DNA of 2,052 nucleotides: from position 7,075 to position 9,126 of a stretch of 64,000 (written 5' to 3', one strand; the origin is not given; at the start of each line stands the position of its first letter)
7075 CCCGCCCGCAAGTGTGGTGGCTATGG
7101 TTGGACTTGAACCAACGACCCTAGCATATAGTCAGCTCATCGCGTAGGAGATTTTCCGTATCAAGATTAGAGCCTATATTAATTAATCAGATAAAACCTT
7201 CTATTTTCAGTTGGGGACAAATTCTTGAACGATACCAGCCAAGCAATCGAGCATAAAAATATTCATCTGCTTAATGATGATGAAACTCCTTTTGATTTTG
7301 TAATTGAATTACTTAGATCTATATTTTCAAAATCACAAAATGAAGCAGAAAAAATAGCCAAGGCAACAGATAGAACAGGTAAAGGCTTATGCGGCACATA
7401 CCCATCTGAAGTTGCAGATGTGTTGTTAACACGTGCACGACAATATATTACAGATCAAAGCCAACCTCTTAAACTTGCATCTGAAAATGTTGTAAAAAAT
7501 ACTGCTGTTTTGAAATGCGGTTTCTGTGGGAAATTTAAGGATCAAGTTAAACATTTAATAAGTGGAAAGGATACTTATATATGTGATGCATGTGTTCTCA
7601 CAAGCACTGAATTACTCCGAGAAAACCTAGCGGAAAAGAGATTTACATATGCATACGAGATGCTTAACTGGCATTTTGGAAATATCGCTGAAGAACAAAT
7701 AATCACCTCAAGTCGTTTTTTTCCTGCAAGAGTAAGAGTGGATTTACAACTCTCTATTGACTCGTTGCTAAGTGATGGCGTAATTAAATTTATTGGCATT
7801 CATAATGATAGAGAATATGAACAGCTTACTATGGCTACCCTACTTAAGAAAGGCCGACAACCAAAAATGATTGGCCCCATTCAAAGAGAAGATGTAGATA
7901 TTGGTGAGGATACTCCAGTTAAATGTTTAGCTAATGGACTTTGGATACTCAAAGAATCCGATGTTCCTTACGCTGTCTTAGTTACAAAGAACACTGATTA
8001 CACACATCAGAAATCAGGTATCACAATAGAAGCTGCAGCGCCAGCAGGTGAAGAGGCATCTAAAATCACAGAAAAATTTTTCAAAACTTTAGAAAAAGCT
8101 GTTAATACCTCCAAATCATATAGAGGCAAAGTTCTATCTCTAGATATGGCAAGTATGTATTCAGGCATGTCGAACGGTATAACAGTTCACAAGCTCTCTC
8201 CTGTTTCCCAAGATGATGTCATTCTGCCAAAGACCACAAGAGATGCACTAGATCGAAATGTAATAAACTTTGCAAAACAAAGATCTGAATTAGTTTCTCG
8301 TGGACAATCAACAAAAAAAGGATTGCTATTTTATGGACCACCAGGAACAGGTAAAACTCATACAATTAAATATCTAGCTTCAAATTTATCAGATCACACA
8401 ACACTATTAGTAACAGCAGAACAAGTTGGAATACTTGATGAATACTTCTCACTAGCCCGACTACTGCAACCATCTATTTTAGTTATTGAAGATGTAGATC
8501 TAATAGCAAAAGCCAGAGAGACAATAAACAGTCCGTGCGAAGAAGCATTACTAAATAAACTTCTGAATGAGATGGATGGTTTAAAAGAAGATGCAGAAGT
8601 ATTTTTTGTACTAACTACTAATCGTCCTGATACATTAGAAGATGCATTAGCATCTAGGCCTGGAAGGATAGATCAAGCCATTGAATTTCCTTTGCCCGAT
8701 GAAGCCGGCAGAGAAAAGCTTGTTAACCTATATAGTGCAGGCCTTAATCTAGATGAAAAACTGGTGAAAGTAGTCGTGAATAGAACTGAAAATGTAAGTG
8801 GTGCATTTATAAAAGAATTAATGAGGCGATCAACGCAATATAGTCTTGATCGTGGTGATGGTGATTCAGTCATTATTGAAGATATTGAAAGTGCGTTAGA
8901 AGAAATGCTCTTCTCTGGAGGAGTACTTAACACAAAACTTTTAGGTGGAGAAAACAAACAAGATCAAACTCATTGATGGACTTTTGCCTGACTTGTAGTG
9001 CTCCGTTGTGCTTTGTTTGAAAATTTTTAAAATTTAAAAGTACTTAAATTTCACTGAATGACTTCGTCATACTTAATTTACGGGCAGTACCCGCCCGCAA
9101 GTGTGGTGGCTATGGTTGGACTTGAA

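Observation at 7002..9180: Integrase-less 2.1-kb islet at tRNA-Met bounded by near-identical 119-bp direct repeats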

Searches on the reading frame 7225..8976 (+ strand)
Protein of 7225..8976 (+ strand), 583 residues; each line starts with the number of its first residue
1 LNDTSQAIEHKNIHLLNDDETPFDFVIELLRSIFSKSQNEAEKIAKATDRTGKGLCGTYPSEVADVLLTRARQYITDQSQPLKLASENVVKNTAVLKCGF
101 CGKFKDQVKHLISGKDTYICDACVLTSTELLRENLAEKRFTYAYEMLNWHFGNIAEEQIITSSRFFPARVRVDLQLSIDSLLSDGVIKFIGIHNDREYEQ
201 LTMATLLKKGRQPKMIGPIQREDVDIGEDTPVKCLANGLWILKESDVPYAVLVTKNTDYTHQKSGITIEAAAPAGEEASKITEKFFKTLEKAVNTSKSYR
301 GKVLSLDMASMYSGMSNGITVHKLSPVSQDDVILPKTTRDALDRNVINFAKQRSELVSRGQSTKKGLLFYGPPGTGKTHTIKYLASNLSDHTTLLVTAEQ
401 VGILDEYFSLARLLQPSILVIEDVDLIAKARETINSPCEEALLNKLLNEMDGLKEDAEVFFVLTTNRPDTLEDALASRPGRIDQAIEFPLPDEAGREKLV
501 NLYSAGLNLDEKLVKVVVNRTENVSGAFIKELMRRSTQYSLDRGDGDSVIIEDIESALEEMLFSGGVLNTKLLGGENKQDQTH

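Call 7: search_protein_families(library=pfam, proteins=[window:7225-8976:+], max_evalue=0.01)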
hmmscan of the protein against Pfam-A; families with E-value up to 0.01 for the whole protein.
window:7225-8976:+ (583 aa): 14 families
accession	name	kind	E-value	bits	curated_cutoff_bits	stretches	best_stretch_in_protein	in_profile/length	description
PF00004.35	AAA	-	1.4e-23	84.2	21.2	1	367-490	1-131/131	ATPase family associated with various cellular activities (AAA)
PF02617.22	ClpS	-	2.5e-17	62.9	23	1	13-84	8-79/80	ATP-dependent Clp protease adaptor protein ClpS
PF06689.19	zf-C4_ClpX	-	4.4e-12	46.1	27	1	97-133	2-39/39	ClpX C4-type zinc finger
PF13401.12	AAA_22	-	0.00013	22.7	27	1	362-402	3-45/130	AAA domain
PF13086.12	AAA_11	-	0.0003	21.1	27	1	358-400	11-61/257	AAA domain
PF13191.12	AAA_16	-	0.00049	21.1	32.6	1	360-455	22-129/167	AAA ATPase domain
PF00910.28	RNA_helicase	-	0.00054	20.9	21.5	1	368-430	2-64/105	RNA helicase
PF12775.13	AAA_7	-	0.0016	18.4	25.8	1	361-394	30-63/181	P-loop containing dynein motor region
PF25199.1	nSTAND_NTPase5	-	0.0042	17.4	34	0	359-436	36-117/145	Novel STAND NTPase 5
PF07728.20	AAA_5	-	0.0055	17.1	22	0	367-397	2-32/139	AAA domain (dynein-related subfamily)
PF13604.12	AAA_30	-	0.0055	16.9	27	0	361-390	15-44/191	AAA domain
PF13245.12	AAA_19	-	0.0061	17.2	25.1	0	361-392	8-39/134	AAA domain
PF20720.3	nSTAND3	-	0.0074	16.4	27.2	0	364-474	17-118/155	Novel STAND NTPase 3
PF12774.13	AAA_6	-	0.0075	15.8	25.2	0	366-400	34-68/327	Hydrolytic ATP binding site of dynein motor region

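Call 9: find_encoding_contigs(protein=window:7225-8976:+, flank=10000, max_places=10)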
Protein window:7225-8976:+ (583 aa): no gene with exactly this product is on record in the collection.

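Call 10: search_protein_families(library=padloc, proteins=[window:7225-8976:+], max_evalue=0.01)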
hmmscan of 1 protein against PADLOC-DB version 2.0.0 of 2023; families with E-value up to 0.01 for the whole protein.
window:7225-8976:+ (583 aa): 10 families
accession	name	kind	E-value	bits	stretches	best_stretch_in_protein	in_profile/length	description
PDLC02196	IetA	-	1.7e-24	84.9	1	278-541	42-302/374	-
PDLC02195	IetA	-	3.2e-18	64.2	1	331-556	105-332/395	-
PDLC00914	TRIP13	-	1.4e-11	42.4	1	415-523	143-250/302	TRIP13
PDLC04232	IetA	-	8.2e-11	39.9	1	263-532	19-288/330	-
PDLC00915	TRIP13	-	9.3e-09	33.1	2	449-501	171-221/302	TRIP13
PDLC04140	mad8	-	0.0002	19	1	365-453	28-100/314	mads_8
PDLC04231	IetA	-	0.00026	18.9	1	322-492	76-248/262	-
PDLC03838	DolB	-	0.00032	18.1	1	359-391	161-193/375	-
PDLC03920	MkoA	-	0.00074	15.9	1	349-386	616-653/1112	-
PDLC05035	PDC-S53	-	0.0026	13.8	1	363-397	509-543/900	-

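Call 11: find_homologous_proteins(query=window:7225-8976:+)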
Query window:7225-8976:+ (583 aa): 6842 proteins with E <= 0.001 among 8000 candidates; the best 120 are listed.
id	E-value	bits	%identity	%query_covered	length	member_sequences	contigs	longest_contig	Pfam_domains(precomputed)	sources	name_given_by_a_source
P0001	0.0e+0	1292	100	100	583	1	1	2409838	PF02617.23,PF06689.20,PF00004.36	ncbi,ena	-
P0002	5.5e-211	720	57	97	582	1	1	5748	PF02617.23,PF06689.20,PF00004.36,PF13191.13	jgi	jgi:ATP-dependent Clp protease adapter protein ClpS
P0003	6.0e-210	716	57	97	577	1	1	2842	PF02617.23,PF06689.20,PF00004.36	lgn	-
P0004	1.1e-200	686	54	99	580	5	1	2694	PF02617.23,PF06689.20,PF00004.36,PF13191.13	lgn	-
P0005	1.3e-197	676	52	99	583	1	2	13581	PF02617.23,PF00004.36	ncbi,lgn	-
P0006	2.4e-197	675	52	99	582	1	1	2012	PF02617.23,PF00910.29,PF00004.36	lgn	-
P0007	2.7e-197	675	54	100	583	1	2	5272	PF02617.23,PF06689.20,PF00004.36,PF13191.13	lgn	-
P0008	3.8e-197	674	53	99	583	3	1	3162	PF02617.23,PF06689.20,PF00004.36,PF13191.13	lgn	-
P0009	4.6e-197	674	55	97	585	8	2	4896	PF02617.23,PF06689.20,PF00004.36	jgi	-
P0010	7.2e-197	673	54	99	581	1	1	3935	PF02617.23,PF06689.20,PF00004.36,PF13191.13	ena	-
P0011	1.8e-196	672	53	99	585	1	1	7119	PF02617.23,PF06689.20,PF00004.36,PF13191.13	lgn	-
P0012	2.7e-196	671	54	97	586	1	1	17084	PF02617.23,PF06689.20,PF00004.36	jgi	jgi:ATP-dependent Clp protease adapter protein ClpS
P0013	3.9e-196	671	53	97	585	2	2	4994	PF02617.23,PF06689.20,PF00004.36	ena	-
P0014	4.1e-196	671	52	99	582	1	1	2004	PF02617.23,PF00004.36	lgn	-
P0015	3.0e-195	668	55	98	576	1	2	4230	PF02617.23,PF06689.20,PF00004.36,PF13191.13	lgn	-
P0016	3.0e-195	668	53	99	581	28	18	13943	PF02617.23,PF06689.20,PF00004.36,PF13191.13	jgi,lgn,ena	jgi:ATP-dependent Clp protease adapter protein ClpS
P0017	6.1e-195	667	54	98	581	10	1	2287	PF02617.23,PF06689.20,PF00004.36,PF13191.13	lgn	-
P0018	2.3e-194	665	54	99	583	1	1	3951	PF02617.23,PF00004.36,PF13401.13,PF13191.13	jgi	jgi:ATP-dependent Clp protease adapter protein ClpS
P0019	4.3e-194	664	52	99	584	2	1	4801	PF02617.23,PF06689.20,PF00004.36,PF13191.13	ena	-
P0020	5.7e-194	664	54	99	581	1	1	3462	PF02617.23,PF06689.20,PF00004.36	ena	-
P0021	6.9e-194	663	54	100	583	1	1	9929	PF02617.23,PF06689.20,PF00004.36,PF13401.13,PF13191.13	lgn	-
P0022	1.8e-193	662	53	99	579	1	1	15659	PF13086.13,PF02617.23,PF06689.20,PF00004.36,PF13191.13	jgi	jgi:ATP-dependent Clp protease adapter protein ClpS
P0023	2.8e-193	661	53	99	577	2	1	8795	PF02617.23,PF06689.20,PF00004.36,PF13191.13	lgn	-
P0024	6.9e-193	660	52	99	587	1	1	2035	PF02617.23,PF06689.20,PF00004.36,PF13191.13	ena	-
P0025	1.5e-191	656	53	98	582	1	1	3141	PF02617.23,PF06689.20,PF00004.36,PF13191.13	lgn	-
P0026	1.5e-191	656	52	99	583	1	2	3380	PF02617.23,PF06689.20,PF00004.36,PF13191.13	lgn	-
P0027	1.6e-191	656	53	97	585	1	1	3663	PF02617.23,PF06689.20,PF00004.36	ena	-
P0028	3.1e-191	655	51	99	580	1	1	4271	PF02617.23,PF06689.20,PF00004.36,PF13191.13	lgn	-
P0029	3.6e-191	655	53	98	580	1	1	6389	PF02617.23,PF06689.20,PF00004.36,PF13401.13,PF13191.13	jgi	jgi:ATP-dependent Clp protease adapter protein ClpS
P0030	1.4e-190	653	52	100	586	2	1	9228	PF02617.23,PF06689.20,PF00004.36,PF13191.13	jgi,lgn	jgi:AAA+ superfamily predicted ATPase/ATP-dependent Clp protease adapter protein ClpS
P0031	3.7e-190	651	53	99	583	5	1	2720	PF02617.23,PF00004.36,PF13401.13,PF13191.13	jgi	-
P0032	4.1e-190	651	53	99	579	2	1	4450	PF02617.23,PF06689.20,PF00004.36,PF13401.13,PF13191.13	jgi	jgi:ATP-dependent Clp protease adapter protein ClpS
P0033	5.0e-190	651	52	98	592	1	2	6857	PF02617.23,PF06689.20,PF00004.36,PF13191.13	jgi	jgi:ATP-dependent Clp protease adapter protein ClpS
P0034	6.4e-190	650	54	95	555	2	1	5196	PF02617.23,PF06689.20,PF00004.36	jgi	jgi:hypothetical protein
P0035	7.6e-190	650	52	99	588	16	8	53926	PF02617.23,PF06689.20,PF00004.36,PF13401.13,PF13191.13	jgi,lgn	jgi:ATP-dependent Clp protease adapter protein ClpS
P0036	1.8e-189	649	52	99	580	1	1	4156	PF02617.23,PF06689.20,PF00004.36,PF13401.13,PF13191.13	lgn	-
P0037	3.0e-189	648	52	99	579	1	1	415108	PF02617.23,PF06689.20,PF00004.36,PF13191.13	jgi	jgi:AAA+ superfamily predicted ATPase/ATP-dependent Clp protease adapter protein ClpS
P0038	4.5e-189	648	53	100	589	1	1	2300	PF02617.23,PF06689.20,PF00004.36,PF13191.13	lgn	-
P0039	1.6e-188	646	52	100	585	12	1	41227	PF02617.23,PF06689.20,PF00004.36,PF13401.13,PF13191.13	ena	-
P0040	1.7e-188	646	51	99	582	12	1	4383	PF02617.23,PF06689.20,PF00004.36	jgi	jgi:ATP-dependent Clp protease adapter protein ClpS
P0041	2.1e-188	645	51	99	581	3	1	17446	PF02617.23,PF06689.20,PF00004.36,PF13191.13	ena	-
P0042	3.3e-188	645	53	97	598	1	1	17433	PF02617.23,PF06689.20,PF00004.36,PF13401.13,PF13191.13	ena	-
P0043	4.2e-188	644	51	99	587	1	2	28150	PF02617.23,PF06689.20,PF00004.36,PF13191.13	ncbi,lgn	-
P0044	4.3e-188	644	52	98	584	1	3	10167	PF02617.23,PF06689.20,PF00004.36,PF13191.13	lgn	-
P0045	1.1e-187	643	52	99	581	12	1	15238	PF02617.23,PF06689.20,PF00004.36,PF13401.13,PF13191.13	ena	-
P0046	1.1e-187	643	52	99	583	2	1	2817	PF02617.23,PF06689.20,PF00004.36,PF13191.13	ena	-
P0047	2.6e-187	642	51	99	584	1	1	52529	PF02617.23,PF06689.20,PF00004.36,PF13191.13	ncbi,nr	ncbi:MAG TPA: ATP-dependent Clp protease adaptor ClpS [Usitatibacter sp.]|nr:ATP-dependent Clp prote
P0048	3.7e-187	641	51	98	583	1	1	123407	PF02617.23,PF06689.20,PF00004.36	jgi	jgi:ATP-dependent Clp protease adapter protein ClpS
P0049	4.4e-187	641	50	99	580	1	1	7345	PF02617.23,PF06689.20,PF00004.36,PF13401.13,PF13191.13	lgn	-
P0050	9.1e-187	640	51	99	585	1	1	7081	PF02617.23,PF06689.20,PF00004.36,PF13191.13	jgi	jgi:ATP-dependent Clp protease adapter protein ClpS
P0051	1.1e-186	640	51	99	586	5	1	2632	PF02617.23,PF00004.36,PF13401.13,PF13191.13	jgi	-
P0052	1.3e-186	639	51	98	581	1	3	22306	PF02617.23,PF06689.20,PF00004.36,PF13191.13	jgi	jgi:ATP-dependent Clp protease adapter protein ClpS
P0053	2.9e-186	638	51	99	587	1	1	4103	PF02617.23,PF06689.20,PF00004.36,PF13401.13,PF13191.13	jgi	jgi:ATP-dependent Clp protease adapter protein ClpS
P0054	3.5e-186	638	53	97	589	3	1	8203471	PF02617.23,PF06689.20,PF00004.36,PF13191.13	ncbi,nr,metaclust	ncbi:ClpX C4-type zinc finger [Rhizobiales bacterium GAS188]|nr:ClpX C4-type zinc finger [Rhizobiale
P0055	3.7e-186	638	51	99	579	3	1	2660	PF02617.23,PF00004.36,PF13191.13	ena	-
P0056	4.0e-186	638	51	97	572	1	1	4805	PF02617.23,PF06689.20,PF00004.36,PF13191.13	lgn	-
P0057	2.1e-185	635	51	99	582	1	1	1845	PF02617.23,PF00004.36,PF13401.13,PF13191.13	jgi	jgi:ATP-dependent Clp protease adapter protein ClpS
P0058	2.9e-185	635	51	99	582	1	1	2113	PF02617.23,PF00004.36,PF13401.13,PF13191.13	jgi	jgi:ATP-dependent Clp protease adapter protein ClpS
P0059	3.0e-185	635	51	97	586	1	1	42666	PF02617.23,PF06689.20,PF00004.36,PF13401.13,PF13191.13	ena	-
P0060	3.3e-185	635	52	97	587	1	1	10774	PF02617.23,PF00004.36,PF13191.13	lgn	-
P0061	4.0e-185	635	51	99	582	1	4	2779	PF02617.23,PF00004.36,PF13401.13,PF13191.13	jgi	jgi:ATP-dependent Clp protease adapter protein ClpS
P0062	4.0e-185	635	51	99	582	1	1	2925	PF02617.23,PF00004.36,PF13401.13,PF13191.13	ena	-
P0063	5.4e-185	634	51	99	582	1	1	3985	PF02617.23,PF00004.36,PF13401.13,PF13191.13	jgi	jgi:ATP-dependent Clp protease adapter protein ClpS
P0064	7.2e-185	634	51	99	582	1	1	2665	PF02617.23,PF00004.36,PF13401.13,PF13191.13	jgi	jgi:ATP-dependent Clp protease adapter protein ClpS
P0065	8.0e-185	634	49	99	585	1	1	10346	PF02617.23,PF06689.20,PF00004.36,PF13191.13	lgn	-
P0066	1.4e-184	633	53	97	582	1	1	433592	PF02617.23,PF00004.36,PF13191.13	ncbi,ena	-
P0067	1.4e-184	633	51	99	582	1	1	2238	PF02617.23,PF00004.36,PF13401.13,PF13191.13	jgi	jgi:ATP-dependent Clp protease adapter protein ClpS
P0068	1.4e-184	633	51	99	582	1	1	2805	PF02617.23,PF00004.36,PF13401.13,PF13191.13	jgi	jgi:ATP-dependent Clp protease adapter protein ClpS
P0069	3.2e-184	632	50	99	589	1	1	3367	PF02617.23,PF06689.20,PF00004.36,PF13401.13,PF13191.13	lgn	-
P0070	3.5e-184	631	51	99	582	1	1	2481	PF02617.23,PF00004.36,PF13401.13,PF13191.13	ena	-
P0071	4.2e-184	631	51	99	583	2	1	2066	PF02617.23,PF06689.20,PF00004.36,PF13401.13,PF13191.13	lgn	-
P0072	4.6e-184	631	51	99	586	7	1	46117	PF02617.23,PF00004.36,PF13401.13,PF13191.13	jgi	jgi:AAA+ superfamily predicted ATPase/ATP-dependent Clp protease adapter protein ClpS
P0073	4.8e-184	631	51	99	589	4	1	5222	PF02617.23,PF00004.36,PF13401.13,PF13191.13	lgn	-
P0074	5.1e-184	631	51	99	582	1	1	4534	PF02617.23,PF00004.36,PF13401.13,PF13191.13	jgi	jgi:ATP-dependent Clp protease adapter protein ClpS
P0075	6.8e-184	631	51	99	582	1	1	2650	PF02617.23,PF00004.36,PF13401.13,PF13191.13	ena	-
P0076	8.2e-184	630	51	99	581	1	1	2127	PF02617.23,PF06689.20,PF00004.36,PF13401.13,PF13191.13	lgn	-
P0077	1.0e-183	630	50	99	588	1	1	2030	PF02617.23,PF06689.20,PF00004.36,PF13401.13,PF13191.13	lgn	-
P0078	1.4e-183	629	51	99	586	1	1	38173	PF02617.23,PF06689.20,PF00004.36,PF13401.13,PF13191.13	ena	-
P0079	2.2e-183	629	50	99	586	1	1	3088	PF02617.23,PF00004.36,PF13401.13,PF13191.13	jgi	jgi:ATP-dependent Clp protease adapter protein ClpS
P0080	2.4e-183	629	51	99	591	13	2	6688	PF02617.23,PF00004.36,PF13401.13,PF13191.13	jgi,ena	-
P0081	3.1e-183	628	49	99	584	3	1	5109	PF02617.23,PF06689.20,PF00004.36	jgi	jgi:ATP-dependent Clp protease adapter protein ClpS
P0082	4.1e-183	628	51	99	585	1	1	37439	PF02617.23,PF06689.20,PF00004.36,PF13401.13,PF13191.13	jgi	jgi:ATP-dependent Clp protease adapter protein ClpS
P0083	4.4e-183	628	51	99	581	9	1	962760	PF02617.23,PF00004.36,PF13191.13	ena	-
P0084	4.4e-183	628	51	99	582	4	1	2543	PF02617.23,PF00004.36,PF13401.13,PF13191.13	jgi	jgi:ATP-dependent Clp protease adapter protein ClpS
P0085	6.3e-183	627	52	97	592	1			PF02617.23,PF00004.36,PF13191.13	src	-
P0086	6.9e-183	627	50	99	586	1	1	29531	PF02617.23,PF00004.36,PF13401.13,PF13191.13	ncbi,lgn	-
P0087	8.9e-183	627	51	99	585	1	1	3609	PF02617.23,PF06689.20,PF00004.36,PF13191.13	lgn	-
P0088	1.1e-182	627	52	96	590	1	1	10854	PF02617.23,PF00004.36,PF13401.13,PF13191.13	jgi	jgi:ATP-dependent Clp protease adapter protein ClpS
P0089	1.6e-182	626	53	96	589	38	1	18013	PF02617.23,PF00004.36,PF13401.13,PF13191.13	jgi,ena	-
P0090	1.9e-182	626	50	99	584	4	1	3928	PF02617.23,PF00004.36,PF13401.13,PF13191.13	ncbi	-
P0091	4.1e-182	625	51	99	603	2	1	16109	PF02617.23,PF00004.36,PF13401.13,PF13191.13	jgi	jgi:ATP-dependent Clp protease adapter protein ClpS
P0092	4.4e-182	625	49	99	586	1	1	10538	PF02617.23,PF00004.36,PF13401.13,PF13191.13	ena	-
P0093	4.8e-182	624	51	99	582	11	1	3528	PF02617.23,PF00004.36,PF13401.13,PF13191.13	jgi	jgi:ATP-dependent Clp protease adapter protein ClpS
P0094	5.2e-182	624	53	97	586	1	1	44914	PF02617.23,PF00004.36,PF13191.13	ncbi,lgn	ncbi:MAG: ATP-dependent Clp protease adaptor ClpS [Hyphomicrobiaceae bacterium]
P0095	5.4e-182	624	51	100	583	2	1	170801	PF02617.23,PF00004.36,PF13401.13,PF13191.13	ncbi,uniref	ncbi:ATP-dependent Clp protease adaptor ClpS [Taklimakanibacter lacteus]|uniref:ATP-dependent Clp pr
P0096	5.4e-182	624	50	99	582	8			PF02617.23,PF00004.36,PF13401.13,PF13191.13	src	-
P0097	6.4e-182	624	50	99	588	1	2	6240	PF02617.23,PF06689.20,PF00004.36,PF13401.13,PF13191.13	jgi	jgi:AAA+ superfamily predicted ATPase/ATP-dependent Clp protease adapter protein ClpS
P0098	1.3e-181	623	51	99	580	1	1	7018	PF02617.23,PF06689.20,PF00004.36,PF13401.13,PF13191.13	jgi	jgi:ATP-dependent Clp protease adapter protein ClpS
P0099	1.3e-181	623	50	99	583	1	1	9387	PF02617.23,PF00004.36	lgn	-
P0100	1.3e-181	623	51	99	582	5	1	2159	PF02617.23,PF00004.36,PF13401.13,PF13191.13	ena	-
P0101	1.9e-181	622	50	99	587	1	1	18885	PF02617.23,PF00004.36,PF13401.13,PF13191.13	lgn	-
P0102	2.1e-181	622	51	99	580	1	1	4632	PF02617.23,PF06689.20,PF00004.36,PF13191.13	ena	-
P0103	4.5e-181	621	52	96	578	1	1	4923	PF02617.23,PF06689.20,PF00004.36,PF13401.13,PF13191.13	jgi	jgi:ATP-dependent Clp protease adapter protein ClpS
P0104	4.7e-181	621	53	96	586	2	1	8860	PF02617.23,PF00004.36,PF13191.13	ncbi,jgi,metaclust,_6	metaclust:\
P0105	5.3e-181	621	52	99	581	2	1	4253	PF02617.23,PF06689.20,PF00004.36,PF13191.13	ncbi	-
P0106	5.7e-181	621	50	99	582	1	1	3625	PF02617.23,PF00004.36,PF13191.13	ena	-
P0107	5.9e-181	621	51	99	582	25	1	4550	PF02617.23,PF00004.36,PF13401.13,PF13191.13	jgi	jgi:ATP-dependent Clp protease adapter protein ClpS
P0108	7.0e-181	621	52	99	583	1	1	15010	PF02617.23,PF06689.20,PF00004.36,PF13401.13,PF13191.13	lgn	-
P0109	8.1e-181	620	51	99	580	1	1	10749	PF02617.23,PF00004.36,PF13191.13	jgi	jgi:ATP-dependent Clp protease adapter protein ClpS/histone H3/H4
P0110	9.5e-181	620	50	99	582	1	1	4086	PF02617.23,PF00004.36,PF13401.13,PF13191.13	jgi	jgi:ATP-dependent Clp protease adapter protein ClpS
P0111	1.5e-180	619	50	100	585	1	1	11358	PF02617.23,PF00004.36,PF13401.13,PF13191.13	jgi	jgi:ATP-dependent Clp protease adapter protein ClpS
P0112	1.7e-180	619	50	99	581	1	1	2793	PF02617.23,PF06689.20,PF00004.36,PF13191.13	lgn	-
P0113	1.8e-180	619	49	99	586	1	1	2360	PF02617.23,PF00004.36,PF13401.13,PF13191.13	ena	-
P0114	2.0e-180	619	51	98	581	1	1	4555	PF02617.23,PF00004.36,PF13401.13,PF13191.13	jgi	jgi:ATP-dependent Clp protease adapter protein ClpS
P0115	2.6e-180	619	51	97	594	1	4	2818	PF02617.23,PF00004.36,PF13401.13,PF13191.13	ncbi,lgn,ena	-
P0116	3.5e-180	618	50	99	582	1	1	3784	PF02617.23,PF00004.36,PF13401.13,PF13191.13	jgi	jgi:ATP-dependent Clp protease adapter protein ClpS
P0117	4.2e-180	618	50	99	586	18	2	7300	PF02617.23,PF00004.36,PF13401.13,PF13191.13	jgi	jgi:ATP-dependent Clp protease adapter protein ClpS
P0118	4.4e-180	618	51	99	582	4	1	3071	PF02617.23,PF00004.36,PF13401.13,PF13191.13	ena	-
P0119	4.6e-180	618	51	99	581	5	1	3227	PF02617.23,PF00004.36,PF13401.13,PF13191.13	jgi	-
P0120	4.7e-180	618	49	100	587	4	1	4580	PF02617.23,PF00004.36,PF13401.13,PF13191.13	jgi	jgi:ATP-dependent Clp protease adapter protein ClpS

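Call 12: find_encoding_contigs(protein=P0001, flank=10000, max_places=10)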
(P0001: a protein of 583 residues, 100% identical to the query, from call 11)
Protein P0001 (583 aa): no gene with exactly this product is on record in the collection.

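Call 30: find_related_loci(query=A2, collection=metagenome_contigs, flank=10000)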
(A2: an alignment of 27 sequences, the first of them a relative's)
Query A2 (583 aa) in metagenome_contigs; peptide patterns used: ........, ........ (x = any residue, [..] = any of these).
600 stretches matched a pattern (row limit reached: there are more); 209 encode a relative of the query (tblastn E <= 1e-3); the best 80 are kept; 80 distinct loci.
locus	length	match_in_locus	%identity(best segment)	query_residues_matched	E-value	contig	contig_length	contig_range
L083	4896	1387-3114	55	11-575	0e+0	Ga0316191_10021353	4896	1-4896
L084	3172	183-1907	52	1-575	0e+0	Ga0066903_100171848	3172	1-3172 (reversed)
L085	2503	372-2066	51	13-577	0e+0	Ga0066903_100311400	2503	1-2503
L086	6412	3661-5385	50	1-575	0e+0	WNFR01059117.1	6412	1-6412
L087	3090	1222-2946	50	1-575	0e+0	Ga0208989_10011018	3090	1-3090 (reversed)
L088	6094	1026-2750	50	1-575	0e+0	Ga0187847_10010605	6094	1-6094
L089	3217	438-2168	50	1-575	0e+0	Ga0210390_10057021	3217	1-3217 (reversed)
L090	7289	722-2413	50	10-575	0e+0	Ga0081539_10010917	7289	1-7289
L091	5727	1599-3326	50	1-578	0e+0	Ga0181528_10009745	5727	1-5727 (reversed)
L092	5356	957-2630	48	15-575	4e-180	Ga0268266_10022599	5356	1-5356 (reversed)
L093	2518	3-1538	52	57-575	0e+0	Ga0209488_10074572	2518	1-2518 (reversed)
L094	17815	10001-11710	46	3-578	1e-170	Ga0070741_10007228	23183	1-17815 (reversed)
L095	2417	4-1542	49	59-578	8e-179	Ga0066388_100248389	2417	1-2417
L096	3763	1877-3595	46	2-576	3e-169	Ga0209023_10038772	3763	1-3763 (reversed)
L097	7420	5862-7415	50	17-541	3e-162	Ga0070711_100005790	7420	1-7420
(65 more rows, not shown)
